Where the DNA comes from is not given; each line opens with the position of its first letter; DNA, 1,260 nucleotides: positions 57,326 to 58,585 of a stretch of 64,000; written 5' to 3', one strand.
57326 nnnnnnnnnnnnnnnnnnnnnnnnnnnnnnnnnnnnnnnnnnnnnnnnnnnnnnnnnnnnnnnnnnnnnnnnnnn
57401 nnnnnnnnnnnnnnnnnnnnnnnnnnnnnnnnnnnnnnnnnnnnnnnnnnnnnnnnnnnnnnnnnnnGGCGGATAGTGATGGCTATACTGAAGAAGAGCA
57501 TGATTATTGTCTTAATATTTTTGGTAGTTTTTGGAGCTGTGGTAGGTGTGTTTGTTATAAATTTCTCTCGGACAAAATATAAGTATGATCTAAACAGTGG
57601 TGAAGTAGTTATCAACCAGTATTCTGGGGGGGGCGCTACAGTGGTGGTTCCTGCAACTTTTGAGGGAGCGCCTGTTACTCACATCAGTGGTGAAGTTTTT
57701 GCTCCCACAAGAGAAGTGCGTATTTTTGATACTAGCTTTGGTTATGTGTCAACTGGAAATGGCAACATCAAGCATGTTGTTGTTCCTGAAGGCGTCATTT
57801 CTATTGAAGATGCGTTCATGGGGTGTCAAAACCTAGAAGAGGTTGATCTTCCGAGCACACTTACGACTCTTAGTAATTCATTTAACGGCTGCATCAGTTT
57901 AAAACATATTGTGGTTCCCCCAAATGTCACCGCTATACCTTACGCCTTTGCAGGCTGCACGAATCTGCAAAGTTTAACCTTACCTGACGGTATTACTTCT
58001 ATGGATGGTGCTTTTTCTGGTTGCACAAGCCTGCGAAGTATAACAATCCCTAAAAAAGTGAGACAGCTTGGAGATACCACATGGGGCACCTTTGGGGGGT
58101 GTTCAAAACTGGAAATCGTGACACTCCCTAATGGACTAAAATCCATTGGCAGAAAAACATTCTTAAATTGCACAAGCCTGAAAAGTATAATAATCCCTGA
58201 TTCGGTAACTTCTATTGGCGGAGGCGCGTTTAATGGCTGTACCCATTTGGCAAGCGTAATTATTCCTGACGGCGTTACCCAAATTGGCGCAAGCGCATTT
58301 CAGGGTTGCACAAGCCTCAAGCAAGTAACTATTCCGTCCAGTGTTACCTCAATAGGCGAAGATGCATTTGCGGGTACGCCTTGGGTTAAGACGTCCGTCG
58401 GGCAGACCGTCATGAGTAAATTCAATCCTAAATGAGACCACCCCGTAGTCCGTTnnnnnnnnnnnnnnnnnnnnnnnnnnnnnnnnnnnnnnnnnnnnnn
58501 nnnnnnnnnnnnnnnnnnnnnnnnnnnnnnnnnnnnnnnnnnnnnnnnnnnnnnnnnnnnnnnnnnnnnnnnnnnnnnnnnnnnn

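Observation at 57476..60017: Two signal-anchored BspA-type LRR proteins sit in the immunity position of the toxin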

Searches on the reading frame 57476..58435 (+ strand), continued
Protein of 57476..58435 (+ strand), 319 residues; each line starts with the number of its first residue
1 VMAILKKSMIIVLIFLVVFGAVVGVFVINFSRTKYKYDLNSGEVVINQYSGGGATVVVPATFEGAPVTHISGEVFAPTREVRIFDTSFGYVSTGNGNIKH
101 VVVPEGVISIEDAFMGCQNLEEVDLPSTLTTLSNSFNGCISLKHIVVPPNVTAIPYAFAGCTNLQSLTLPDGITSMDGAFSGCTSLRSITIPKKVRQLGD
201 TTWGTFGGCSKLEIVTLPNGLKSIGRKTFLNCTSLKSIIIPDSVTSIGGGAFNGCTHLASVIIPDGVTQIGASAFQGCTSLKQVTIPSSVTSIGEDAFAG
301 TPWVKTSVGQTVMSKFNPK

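Call 93: fold_search(model_id=the predicted structure, library=pdb)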
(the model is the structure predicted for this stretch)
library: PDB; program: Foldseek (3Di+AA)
matches with E <= 10: 631; with E <= 0.001: 34
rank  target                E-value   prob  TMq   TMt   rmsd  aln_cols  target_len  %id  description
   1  4fs7                  1.3e-12  1.00  0.46  0.39   8.9       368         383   24  Crystal structure of a leucine-rich repeat protein (BACOVA_04585) from Bacteroides ovatus ATCC 8483 at 1.19 A resolution (released 2012-09-19)
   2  4gt6                  5.3e-11  1.00  0.43  0.37   7.9       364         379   26  Crystal structure of a leucine rich cell surface protein (FAEPRAA2165_01021) from Faecalibacterium prausnitzii A2-165 at (released 2012-09-26)
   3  6mlx_A                3.2e-10  1.00  0.30  0.44   8.3       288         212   23  Crystal structure of T. pallidum Leucine Rich Repeat protein (TpLRR) (released 2019-07-17)
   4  6mlx_B                8.3e-10  1.00  0.29  0.43   8.6       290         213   24  Crystal structure of T. pallidum Leucine Rich Repeat protein (TpLRR) (released 2019-07-17)
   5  6mlx_C                1.4e-09  1.00  0.37  0.53   8.0       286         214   24  Crystal structure of T. pallidum Leucine Rich Repeat protein (TpLRR) (released 2019-07-17)
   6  4h09_B                1.9e-08  1.00  0.47  0.41  11.2       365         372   18  Crystal structure of a leucine-rich repeat protein (EUBVEN_01088) from Eubacterium ventriosum ATCC 27560 at 2.50 A res (released 2012-10-10)
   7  4fdw                  3.5e-08  1.00  0.55  0.47   7.3       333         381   22  Crystal structure of a putative cell surface protein (BACOVA_01565) from Bacteroides ovatus ATCC 8483 at 2.05 A resoluti (released 2012-07-25)
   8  4h09_E                3.5e-08  1.00  0.47  0.40  11.7       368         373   18  Crystal structure of a leucine-rich repeat protein (EUBVEN_01088) from Eubacterium ventriosum ATCC 27560 at 2.50 A res (released 2012-10-10)
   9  4h09_A                3.7e-08  1.00  0.47  0.41   9.0       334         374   19  Crystal structure of a leucine-rich repeat protein (EUBVEN_01088) from Eubacterium ventriosum ATCC 27560 at 2.50 A res (released 2012-10-10)
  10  4h09_C                3.7e-08  1.00  0.47  0.40  11.4       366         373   17  Crystal structure of a leucine-rich repeat protein (EUBVEN_01088) from Eubacterium ventriosum ATCC 27560 at 2.50 A res (released 2012-10-10)
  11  4h09_D                5.6e-08  1.00  0.47  0.40   9.2       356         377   18  Crystal structure of a leucine-rich repeat protein (EUBVEN_01088) from Eubacterium ventriosum ATCC 27560 at 2.50 A res (released 2012-10-10)
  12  4fd0                  1.3e-07  1.00  0.57  0.47   7.4       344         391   22  Crystal structure of a putative cell surface protein (BACCAC_03700) from Bacteroides caccae ATCC 43185 at 2.07 A resolut (released 2012-07-25)
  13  4cp6                  1.2e-06  1.00  0.47  0.39   7.0       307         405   18  The Crystal structure of Pneumococcal vaccine antigen PcpA (released 2015-02-25)
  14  6nyr_B                8.9e-05  0.93  0.16  0.10  16.8       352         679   14  The crystal structure of CroV588 a novel circular LRR protein structure (released 2020-08-12)
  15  5a5c_C                1.5e-04  1.00  0.28  0.28  11.8       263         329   18  Structure of an engineered neuronal LRRTM2 adhesion molecule (released 2016-02-03)
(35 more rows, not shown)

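Call 94: search_protein_families(library=pfam, proteins=[L099:3096-7655:+, L098:12060-13760:+], max_evalue=0.01)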
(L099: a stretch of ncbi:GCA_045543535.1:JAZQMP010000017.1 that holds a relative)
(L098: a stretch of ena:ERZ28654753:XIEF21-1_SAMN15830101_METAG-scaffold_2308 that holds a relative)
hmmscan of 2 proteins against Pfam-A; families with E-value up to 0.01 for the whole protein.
L099:3096-7655:+ (1520 aa): 1 family
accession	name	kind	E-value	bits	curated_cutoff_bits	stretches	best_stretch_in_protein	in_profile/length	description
PF02493.26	MORN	-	1.4e-107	345.7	22.5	12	825-846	1-22/23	MORN repeat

L098:12060-13760:+ (567 aa): 4 families
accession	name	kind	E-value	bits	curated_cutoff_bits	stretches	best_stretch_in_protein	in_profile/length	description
PF13306.12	LRR_5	-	2.7e-135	444.7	27.7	4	73-199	2-126/127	BspA type Leucine rich repeat region (6 copies)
PF13855.12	LRR_8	-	6.6e-26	90.3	27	1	160-199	11-51/61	Leucine rich repeat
PF05725.18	FNIP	-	1.4e-11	44.8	21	0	153-188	5-39/44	FNIP Repeat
PF12799.13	LRR_4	-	1.9e-08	34.7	27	0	106-146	2-40/44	Leucine Rich repeats (2 copies)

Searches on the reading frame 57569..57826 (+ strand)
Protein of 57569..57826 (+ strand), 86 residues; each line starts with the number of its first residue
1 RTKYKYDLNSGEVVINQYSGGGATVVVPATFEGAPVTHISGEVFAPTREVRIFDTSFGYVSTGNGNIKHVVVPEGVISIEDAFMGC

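Call 64: find_homologous_proteins(query=A3, max_evalue=0.001)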
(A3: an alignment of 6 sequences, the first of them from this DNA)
Query A3 (6 sequences) (86 aa, profile of the alignment): 33 proteins with E <= 0.001 among 389 candidates.
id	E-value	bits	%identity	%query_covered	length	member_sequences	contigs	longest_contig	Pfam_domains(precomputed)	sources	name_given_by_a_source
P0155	6.3e-35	137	37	97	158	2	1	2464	PF13306.13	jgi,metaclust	metaclust:\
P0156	1.5e-15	75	31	99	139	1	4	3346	PF13306.13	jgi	jgi:hypothetical protein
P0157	3.4e-13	67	29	91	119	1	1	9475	PF13306.13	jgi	jgi:hypothetical protein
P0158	1.6e-12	65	29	97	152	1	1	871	PF13306.13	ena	-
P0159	1.8e-11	62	37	88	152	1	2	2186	PF13306.13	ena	-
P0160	1.4e-10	59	43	23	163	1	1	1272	PF13306.13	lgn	-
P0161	1.2e-9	56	28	91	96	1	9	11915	PF13306.13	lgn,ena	-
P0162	1.5e-9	55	35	95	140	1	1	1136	PF13306.13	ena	-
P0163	5.5e-9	54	39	51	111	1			PF13306.13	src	-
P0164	9.7e-9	53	27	94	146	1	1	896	PF13306.13,PF13855.13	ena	-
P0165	9.9e-9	53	34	95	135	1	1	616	PF13306.13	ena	-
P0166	1.0e-8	53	30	100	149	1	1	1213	PF13306.13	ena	-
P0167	8.5e-8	50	30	97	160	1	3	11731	PF13306.13,PF13855.13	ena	-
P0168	5.8e-7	47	32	44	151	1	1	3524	PF13306.13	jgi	jgi:hypothetical protein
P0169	6.3e-7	47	-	-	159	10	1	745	PF13306.13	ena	-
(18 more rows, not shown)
